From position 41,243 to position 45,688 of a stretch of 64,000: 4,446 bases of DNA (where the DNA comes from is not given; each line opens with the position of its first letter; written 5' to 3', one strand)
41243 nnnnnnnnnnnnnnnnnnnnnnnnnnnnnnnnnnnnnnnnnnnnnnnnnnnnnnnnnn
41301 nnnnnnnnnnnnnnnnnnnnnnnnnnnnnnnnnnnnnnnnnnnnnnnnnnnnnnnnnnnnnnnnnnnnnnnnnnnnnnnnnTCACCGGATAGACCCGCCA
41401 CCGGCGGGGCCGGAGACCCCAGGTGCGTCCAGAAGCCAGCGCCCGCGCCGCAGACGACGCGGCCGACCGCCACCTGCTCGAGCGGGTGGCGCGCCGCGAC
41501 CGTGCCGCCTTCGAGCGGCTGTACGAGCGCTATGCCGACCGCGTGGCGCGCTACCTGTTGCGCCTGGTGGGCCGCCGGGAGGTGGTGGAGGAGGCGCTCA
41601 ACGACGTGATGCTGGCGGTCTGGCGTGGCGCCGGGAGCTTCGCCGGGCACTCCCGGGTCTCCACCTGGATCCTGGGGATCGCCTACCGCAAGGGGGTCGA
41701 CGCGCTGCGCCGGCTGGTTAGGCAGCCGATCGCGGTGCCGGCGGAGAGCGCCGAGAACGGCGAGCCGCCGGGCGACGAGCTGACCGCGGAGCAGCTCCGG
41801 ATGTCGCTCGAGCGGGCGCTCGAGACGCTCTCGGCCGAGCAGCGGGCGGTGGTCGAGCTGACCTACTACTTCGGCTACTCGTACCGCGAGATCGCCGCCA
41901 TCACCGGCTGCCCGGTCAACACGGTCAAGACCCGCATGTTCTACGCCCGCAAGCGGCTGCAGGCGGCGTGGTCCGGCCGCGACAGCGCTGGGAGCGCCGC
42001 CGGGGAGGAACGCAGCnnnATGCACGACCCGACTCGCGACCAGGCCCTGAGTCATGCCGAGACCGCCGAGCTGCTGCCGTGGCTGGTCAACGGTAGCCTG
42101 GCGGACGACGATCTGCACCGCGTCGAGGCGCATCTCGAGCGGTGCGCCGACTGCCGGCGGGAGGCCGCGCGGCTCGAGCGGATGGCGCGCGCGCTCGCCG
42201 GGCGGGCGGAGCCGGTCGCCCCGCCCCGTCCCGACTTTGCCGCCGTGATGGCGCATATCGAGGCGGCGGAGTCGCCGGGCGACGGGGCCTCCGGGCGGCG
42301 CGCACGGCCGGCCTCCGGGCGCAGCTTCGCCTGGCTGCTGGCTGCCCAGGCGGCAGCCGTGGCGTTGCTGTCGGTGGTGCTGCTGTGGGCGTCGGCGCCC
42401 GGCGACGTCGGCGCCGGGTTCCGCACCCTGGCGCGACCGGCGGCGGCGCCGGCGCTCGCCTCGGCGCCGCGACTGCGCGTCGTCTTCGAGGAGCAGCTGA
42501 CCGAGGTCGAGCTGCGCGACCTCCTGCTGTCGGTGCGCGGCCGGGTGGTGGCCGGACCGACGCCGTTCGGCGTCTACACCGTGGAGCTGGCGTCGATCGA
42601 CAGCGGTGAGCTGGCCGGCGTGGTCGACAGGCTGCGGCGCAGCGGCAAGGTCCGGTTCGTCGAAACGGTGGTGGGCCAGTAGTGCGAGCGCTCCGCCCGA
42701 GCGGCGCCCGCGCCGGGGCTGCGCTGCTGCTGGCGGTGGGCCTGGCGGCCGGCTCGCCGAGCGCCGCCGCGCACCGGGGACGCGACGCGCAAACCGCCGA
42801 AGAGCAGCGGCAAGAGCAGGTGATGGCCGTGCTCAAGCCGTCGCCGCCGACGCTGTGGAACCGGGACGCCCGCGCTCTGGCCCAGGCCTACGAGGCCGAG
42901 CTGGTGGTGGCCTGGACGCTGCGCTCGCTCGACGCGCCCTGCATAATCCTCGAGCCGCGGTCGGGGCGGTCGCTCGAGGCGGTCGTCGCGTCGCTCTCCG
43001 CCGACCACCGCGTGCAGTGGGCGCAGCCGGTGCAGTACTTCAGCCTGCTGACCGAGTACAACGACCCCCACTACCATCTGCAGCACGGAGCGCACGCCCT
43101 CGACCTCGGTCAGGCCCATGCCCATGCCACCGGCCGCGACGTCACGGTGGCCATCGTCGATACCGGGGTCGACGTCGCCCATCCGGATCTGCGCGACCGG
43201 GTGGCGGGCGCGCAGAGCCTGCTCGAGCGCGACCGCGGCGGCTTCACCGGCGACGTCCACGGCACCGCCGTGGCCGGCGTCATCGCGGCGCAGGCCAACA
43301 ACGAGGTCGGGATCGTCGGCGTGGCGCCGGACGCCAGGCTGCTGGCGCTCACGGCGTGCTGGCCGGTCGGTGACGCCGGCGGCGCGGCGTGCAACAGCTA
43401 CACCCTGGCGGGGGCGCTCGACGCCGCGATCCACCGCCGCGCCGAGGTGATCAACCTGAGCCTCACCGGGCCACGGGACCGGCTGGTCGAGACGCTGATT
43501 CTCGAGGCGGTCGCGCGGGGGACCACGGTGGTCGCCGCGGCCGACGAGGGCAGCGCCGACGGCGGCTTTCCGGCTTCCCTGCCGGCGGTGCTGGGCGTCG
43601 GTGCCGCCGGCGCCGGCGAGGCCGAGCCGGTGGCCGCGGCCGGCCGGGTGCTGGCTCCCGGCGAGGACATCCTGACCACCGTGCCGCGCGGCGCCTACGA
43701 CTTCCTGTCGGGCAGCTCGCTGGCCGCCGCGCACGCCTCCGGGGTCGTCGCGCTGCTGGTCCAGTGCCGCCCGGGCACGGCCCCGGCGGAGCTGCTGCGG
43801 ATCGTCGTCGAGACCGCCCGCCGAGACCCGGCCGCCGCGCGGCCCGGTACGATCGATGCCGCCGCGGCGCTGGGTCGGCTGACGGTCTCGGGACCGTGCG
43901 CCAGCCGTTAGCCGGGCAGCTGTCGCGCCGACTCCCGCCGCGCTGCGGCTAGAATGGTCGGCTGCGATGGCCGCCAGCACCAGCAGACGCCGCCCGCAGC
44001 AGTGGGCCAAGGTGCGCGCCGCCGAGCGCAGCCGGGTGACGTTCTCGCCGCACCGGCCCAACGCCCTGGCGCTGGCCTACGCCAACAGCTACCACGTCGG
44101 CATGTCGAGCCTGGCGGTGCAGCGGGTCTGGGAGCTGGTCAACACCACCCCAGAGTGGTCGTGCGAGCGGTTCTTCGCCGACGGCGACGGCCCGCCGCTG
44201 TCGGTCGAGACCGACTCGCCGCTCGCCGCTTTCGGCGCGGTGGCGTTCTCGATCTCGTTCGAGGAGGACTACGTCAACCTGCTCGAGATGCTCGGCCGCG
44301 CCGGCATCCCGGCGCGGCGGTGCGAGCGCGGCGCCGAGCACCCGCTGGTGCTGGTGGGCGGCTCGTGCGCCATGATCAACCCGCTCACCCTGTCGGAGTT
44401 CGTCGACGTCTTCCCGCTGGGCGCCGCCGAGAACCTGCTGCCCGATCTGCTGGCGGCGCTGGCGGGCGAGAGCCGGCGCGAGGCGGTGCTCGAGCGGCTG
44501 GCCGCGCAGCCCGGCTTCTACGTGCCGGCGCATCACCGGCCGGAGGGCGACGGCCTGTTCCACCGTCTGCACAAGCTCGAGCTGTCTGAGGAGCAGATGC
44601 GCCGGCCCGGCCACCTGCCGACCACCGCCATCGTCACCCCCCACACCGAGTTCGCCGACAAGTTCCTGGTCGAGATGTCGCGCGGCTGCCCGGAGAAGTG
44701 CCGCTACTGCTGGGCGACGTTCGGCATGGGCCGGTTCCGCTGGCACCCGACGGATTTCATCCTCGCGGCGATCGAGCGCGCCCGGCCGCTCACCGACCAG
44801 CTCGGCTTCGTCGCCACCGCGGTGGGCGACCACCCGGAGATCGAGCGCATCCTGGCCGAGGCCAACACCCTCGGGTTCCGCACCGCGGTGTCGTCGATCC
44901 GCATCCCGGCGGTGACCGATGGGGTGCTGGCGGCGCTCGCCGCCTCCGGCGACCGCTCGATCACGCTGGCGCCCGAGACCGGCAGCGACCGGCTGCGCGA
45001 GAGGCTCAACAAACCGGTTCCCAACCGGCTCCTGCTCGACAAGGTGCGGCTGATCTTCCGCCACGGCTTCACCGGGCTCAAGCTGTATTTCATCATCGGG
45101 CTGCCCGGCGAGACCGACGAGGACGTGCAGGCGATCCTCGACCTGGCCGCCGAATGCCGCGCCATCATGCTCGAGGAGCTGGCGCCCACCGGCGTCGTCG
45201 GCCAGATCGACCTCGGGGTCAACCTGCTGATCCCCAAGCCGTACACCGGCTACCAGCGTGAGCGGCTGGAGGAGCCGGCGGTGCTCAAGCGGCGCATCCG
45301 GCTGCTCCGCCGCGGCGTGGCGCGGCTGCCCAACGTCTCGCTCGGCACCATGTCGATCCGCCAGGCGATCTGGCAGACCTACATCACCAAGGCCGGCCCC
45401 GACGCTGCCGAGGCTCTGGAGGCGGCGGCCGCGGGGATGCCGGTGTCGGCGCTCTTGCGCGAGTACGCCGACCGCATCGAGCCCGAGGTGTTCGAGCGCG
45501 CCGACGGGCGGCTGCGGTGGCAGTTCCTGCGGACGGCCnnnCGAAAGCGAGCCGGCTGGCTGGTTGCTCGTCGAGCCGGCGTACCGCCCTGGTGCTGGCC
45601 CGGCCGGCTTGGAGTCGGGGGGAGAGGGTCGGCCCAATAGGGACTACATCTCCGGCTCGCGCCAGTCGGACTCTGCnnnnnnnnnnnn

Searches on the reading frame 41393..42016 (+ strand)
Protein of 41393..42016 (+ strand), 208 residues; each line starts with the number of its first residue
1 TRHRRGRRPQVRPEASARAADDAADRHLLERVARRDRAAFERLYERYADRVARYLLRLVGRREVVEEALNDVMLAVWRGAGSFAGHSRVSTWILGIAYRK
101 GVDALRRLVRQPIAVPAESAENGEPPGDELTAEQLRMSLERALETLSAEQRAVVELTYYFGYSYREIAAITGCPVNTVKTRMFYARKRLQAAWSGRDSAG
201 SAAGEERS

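Call 64: search_protein_families(library=pfam, proteins=[window:41393-42016:+], max_evalue=0.00001)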
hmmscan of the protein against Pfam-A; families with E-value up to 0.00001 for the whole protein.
window:41393-42016:+ (208 aa): 4 families
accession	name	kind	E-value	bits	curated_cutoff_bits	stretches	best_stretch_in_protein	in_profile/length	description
PF08281.18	Sigma70_r4_2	-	1.1e-18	67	25.7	1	137-189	2-54/54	Sigma-70, region 4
PF04545.22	Sigma70_r4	-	5.7e-12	45.4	24.1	1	142-190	1-49/50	Sigma-70, region 4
PF04542.20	Sigma70_r2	-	1.6e-11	44.3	24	1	43-109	1-69/71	Sigma-70 region 2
PF07638.17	Sigma70_ECF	-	5.8e-10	39.8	21.1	1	27-194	6-184/185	ECF sigma factor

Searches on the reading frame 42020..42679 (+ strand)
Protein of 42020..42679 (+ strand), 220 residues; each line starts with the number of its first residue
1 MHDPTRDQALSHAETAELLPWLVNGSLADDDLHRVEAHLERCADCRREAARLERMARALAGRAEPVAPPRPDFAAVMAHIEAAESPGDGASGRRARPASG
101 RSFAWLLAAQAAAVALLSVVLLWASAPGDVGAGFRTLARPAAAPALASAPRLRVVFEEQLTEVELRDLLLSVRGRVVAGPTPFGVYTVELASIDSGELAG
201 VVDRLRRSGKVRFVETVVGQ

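Call 64: search_protein_families(library=pfam, proteins=[window:42020-42679:+], max_evalue=0.00001)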
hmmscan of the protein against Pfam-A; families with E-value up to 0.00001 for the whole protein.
window:42020-42679:+ (220 aa): 1 family
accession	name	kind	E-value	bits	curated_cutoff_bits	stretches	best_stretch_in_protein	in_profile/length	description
PF13490.11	zf-HC2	-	1e-06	29.2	22.2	1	14-46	3-35/35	Putative zinc-finger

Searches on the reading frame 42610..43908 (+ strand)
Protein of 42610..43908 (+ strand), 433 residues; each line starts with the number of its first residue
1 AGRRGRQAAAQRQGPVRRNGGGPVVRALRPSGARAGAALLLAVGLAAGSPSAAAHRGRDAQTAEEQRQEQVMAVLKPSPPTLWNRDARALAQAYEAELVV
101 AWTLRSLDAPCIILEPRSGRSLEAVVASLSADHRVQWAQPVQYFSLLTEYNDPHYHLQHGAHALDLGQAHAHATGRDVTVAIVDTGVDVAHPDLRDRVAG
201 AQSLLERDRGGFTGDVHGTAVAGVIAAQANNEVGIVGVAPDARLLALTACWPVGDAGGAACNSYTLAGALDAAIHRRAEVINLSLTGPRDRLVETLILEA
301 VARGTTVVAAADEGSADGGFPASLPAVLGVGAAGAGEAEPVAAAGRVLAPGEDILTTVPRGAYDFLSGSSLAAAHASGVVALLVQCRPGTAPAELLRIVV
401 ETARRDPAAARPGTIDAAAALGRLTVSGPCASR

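Call 64: search_protein_families(library=pfam, proteins=[window:42610-43908:+], max_evalue=0.00001)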
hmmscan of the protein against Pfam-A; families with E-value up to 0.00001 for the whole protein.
window:42610-43908:+ (433 aa): 1 family
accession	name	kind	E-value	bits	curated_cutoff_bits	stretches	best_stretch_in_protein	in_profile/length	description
PF00082.27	Peptidase_S8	-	3.3e-34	119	21.8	1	175-405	1-277/288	Subtilase family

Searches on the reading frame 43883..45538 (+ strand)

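Call 53: search_protein_families(library=pfam, proteins=[window:43883-45538:+], max_evalue=0.001)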
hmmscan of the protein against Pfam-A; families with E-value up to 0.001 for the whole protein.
window:43883-45538:+ (552 aa): 2 families
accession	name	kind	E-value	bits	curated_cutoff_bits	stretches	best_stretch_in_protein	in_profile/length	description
PF19864.5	Radical_SAM_N2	-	2.9e-32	111.7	29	1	79-215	2-151/151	Radical SAM proteins, N-terminal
PF04055.27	Radical_SAM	-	7.2e-22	78.7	29.5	1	263-422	1-166/166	Radical SAM superfamily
